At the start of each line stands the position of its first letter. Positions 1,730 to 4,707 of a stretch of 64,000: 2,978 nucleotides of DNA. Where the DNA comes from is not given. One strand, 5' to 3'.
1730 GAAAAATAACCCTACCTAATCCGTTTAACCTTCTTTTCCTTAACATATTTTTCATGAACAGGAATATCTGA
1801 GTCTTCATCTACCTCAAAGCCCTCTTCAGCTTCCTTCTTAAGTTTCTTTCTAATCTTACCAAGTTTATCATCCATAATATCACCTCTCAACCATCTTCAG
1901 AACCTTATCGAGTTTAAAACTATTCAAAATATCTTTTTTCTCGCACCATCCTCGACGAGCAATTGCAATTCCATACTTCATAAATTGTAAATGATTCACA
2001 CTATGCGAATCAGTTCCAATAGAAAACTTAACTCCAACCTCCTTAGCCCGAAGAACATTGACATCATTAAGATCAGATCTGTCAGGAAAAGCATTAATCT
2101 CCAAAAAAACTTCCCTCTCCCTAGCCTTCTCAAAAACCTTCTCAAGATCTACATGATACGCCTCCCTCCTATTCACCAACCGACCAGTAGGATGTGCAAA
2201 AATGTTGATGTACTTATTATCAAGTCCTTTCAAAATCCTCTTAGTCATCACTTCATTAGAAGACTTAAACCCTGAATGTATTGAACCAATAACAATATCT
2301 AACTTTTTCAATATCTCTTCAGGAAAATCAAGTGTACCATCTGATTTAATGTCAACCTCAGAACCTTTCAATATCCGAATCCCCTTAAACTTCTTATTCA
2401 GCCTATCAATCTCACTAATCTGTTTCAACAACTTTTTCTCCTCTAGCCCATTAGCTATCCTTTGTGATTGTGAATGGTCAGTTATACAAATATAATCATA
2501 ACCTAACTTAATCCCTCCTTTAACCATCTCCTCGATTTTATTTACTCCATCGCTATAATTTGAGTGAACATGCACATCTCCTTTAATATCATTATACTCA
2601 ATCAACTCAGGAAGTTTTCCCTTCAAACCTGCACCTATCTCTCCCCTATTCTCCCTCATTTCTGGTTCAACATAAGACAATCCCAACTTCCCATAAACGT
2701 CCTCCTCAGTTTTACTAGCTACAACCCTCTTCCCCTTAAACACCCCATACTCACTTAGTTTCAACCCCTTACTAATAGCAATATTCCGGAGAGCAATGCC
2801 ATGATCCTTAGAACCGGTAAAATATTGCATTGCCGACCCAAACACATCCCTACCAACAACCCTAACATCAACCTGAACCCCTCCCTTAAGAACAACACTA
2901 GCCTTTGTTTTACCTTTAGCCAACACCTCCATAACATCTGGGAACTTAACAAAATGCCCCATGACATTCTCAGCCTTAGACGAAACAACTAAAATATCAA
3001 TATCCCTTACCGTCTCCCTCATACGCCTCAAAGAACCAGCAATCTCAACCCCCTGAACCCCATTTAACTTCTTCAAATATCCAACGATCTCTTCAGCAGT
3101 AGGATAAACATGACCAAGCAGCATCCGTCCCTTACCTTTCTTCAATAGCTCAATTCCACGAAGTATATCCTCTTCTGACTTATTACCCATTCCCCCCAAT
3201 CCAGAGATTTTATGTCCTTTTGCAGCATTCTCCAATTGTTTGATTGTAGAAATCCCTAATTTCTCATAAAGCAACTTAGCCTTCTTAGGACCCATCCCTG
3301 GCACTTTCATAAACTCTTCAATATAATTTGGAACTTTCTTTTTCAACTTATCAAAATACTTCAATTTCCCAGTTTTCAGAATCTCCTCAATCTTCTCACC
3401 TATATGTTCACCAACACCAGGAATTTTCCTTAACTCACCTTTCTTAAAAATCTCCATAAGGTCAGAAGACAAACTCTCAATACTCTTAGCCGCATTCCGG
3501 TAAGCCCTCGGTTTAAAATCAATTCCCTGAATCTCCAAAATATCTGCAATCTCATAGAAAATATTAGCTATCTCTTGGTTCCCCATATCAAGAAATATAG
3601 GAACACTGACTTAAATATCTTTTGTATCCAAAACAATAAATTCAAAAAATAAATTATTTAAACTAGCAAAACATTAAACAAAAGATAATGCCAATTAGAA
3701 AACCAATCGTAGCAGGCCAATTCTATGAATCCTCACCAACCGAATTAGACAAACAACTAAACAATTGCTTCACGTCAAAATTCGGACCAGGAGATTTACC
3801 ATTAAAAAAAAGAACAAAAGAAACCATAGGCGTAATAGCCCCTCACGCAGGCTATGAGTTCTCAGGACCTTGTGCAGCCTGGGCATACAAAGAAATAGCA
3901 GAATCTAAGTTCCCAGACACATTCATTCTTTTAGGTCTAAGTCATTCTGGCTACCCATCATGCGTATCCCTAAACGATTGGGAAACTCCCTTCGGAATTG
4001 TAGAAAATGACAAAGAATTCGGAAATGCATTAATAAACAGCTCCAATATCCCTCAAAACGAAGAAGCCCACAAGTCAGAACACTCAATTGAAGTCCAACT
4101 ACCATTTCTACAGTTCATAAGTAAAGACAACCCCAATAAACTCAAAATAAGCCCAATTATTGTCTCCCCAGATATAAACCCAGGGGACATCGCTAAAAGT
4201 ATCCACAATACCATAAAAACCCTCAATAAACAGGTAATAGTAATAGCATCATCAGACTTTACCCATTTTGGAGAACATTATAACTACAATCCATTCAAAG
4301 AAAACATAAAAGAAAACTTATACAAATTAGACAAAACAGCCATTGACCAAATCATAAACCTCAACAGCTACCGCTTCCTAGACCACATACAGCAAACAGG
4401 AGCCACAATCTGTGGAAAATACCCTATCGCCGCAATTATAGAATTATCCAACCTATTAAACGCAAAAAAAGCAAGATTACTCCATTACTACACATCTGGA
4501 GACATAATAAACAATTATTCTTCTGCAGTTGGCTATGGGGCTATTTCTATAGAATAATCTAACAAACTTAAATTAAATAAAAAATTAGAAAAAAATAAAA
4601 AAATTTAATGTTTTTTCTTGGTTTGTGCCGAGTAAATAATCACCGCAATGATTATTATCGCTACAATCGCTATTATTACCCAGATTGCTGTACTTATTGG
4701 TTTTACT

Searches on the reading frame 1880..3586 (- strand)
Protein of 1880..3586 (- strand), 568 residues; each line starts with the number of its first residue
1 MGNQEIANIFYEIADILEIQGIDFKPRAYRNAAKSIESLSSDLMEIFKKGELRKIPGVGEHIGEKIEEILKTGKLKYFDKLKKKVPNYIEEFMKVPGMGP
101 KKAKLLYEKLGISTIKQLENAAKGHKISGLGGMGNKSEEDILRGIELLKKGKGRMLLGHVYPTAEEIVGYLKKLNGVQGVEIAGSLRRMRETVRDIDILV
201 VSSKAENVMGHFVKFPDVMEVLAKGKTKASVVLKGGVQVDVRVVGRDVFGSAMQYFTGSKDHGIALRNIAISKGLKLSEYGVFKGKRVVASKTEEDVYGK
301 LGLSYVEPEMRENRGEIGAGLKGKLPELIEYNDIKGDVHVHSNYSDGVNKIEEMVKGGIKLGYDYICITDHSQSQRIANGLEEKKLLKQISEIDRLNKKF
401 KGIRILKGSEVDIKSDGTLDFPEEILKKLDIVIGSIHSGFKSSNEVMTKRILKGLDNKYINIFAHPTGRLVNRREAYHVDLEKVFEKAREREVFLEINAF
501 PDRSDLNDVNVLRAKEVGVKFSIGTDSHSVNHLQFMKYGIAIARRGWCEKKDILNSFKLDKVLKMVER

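Call 16: search_protein_families(library=pfam, proteins=[window:1880-3586:-], max_evalue=0.001)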
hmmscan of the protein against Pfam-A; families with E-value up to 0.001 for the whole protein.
window:1880-3586:- (568 aa): 8 families
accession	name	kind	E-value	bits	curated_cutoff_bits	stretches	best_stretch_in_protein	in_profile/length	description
PF14791.11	DNA_pol_B_thumb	-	1.1e-22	80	25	1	252-312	1-63/63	DNA polymerase beta thumb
PF14716.13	HHH_8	-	6.5e-22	78.1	30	1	1-75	1-73/73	Helix-hairpin-helix domain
PF02811.25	PHP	-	1.9e-15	58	26.4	1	337-498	1-162/164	PHP domain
PF14520.12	HHH_5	-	2.4e-11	44.4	27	1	90-144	2-54/57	Helix-hairpin-helix domain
PF00633.29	HHH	-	1e-06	28.7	24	1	81-107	2-28/30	Helix-hairpin-helix motif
PF10391.15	DNA_pol_lambd_f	-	8e-06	26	29.8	1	91-125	2-34/51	Fingers domain of DNA polymerase lambda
PF01876.22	RNase_P_p30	-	1.2e-05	25.2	35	1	339-433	4-93/214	RNase P subunit p30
PF14792.12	DNA_pol_B_palm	-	0.00095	19.8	25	0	169-208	16-55/113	DNA polymerase beta palm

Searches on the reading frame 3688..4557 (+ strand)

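Call 90: search_protein_families(library=pfam, proteins=[window:3688-4557:+], max_evalue=0.0001)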
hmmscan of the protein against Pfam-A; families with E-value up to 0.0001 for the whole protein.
window:3688-4557:+ (289 aa): 1 family
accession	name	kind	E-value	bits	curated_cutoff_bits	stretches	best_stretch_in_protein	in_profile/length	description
PF01875.22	Memo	-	1.2e-66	225.1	27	1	6-286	2-268/269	Memo-like protein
